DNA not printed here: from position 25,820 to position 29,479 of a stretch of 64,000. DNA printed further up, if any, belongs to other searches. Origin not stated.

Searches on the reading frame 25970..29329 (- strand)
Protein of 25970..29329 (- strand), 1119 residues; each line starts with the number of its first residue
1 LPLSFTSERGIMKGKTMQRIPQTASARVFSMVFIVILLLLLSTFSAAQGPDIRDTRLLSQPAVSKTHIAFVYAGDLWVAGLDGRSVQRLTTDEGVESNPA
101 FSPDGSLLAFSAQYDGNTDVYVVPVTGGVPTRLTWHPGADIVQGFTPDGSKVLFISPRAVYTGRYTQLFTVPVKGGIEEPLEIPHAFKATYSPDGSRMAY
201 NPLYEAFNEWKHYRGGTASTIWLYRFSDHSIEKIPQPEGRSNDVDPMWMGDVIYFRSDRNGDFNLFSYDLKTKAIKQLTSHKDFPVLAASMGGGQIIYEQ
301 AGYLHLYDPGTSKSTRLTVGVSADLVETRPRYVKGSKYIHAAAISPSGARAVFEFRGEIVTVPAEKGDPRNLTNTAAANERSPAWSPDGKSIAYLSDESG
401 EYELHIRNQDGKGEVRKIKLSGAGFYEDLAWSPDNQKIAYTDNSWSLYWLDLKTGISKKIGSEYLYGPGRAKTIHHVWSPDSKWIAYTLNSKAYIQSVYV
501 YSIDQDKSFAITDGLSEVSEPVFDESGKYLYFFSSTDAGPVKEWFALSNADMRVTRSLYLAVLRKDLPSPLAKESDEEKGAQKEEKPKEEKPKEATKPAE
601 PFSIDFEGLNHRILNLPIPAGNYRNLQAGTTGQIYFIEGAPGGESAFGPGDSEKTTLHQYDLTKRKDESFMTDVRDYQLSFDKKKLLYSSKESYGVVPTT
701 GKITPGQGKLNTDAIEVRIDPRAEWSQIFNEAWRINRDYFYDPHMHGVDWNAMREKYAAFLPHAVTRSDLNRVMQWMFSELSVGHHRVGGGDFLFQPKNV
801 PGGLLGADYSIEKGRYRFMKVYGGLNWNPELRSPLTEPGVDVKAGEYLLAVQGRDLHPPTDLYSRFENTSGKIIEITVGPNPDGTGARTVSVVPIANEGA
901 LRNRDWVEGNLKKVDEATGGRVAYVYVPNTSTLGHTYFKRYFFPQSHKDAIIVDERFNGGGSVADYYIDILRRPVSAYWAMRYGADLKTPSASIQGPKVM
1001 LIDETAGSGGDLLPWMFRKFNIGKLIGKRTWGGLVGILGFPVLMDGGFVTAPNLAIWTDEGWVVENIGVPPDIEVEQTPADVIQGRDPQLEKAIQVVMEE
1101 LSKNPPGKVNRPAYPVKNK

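Call 33: search_protein_families(library=pfam, proteins=[window:25970-29329:-], max_evalue=0.00001)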
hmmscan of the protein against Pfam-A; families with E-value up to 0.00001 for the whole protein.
window:25970-29329:- (1119 aa): 6 families
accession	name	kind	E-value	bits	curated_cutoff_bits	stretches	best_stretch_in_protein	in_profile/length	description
PF07676.18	PD40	-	7.9e-34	115.3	20.9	2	370-404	2-36/38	WD40-like Beta Propeller Repeat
PF14684.11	Tricorn_C1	-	1.5e-23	82.9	24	1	721-778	1-58/59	Tricorn protease C1 domain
PF14685.13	PDZ_Tricorn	-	1.2e-21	76.9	25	1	803-892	1-88/88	Tricorn protease PDZ domain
PF03572.23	Peptidase_S41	-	1.2e-14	54.7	24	1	922-1075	2-165/165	Peptidase family S41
PF00930.27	DPPIV_N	-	3.1e-13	49.6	22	0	70-145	19-90/354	Dipeptidyl peptidase IV (DPP IV) N-terminal region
PF25174.1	Beta-prop_THOC3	-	8.3e-07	28.7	305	0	384-542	9-154/272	THOC3 beta-propeller domain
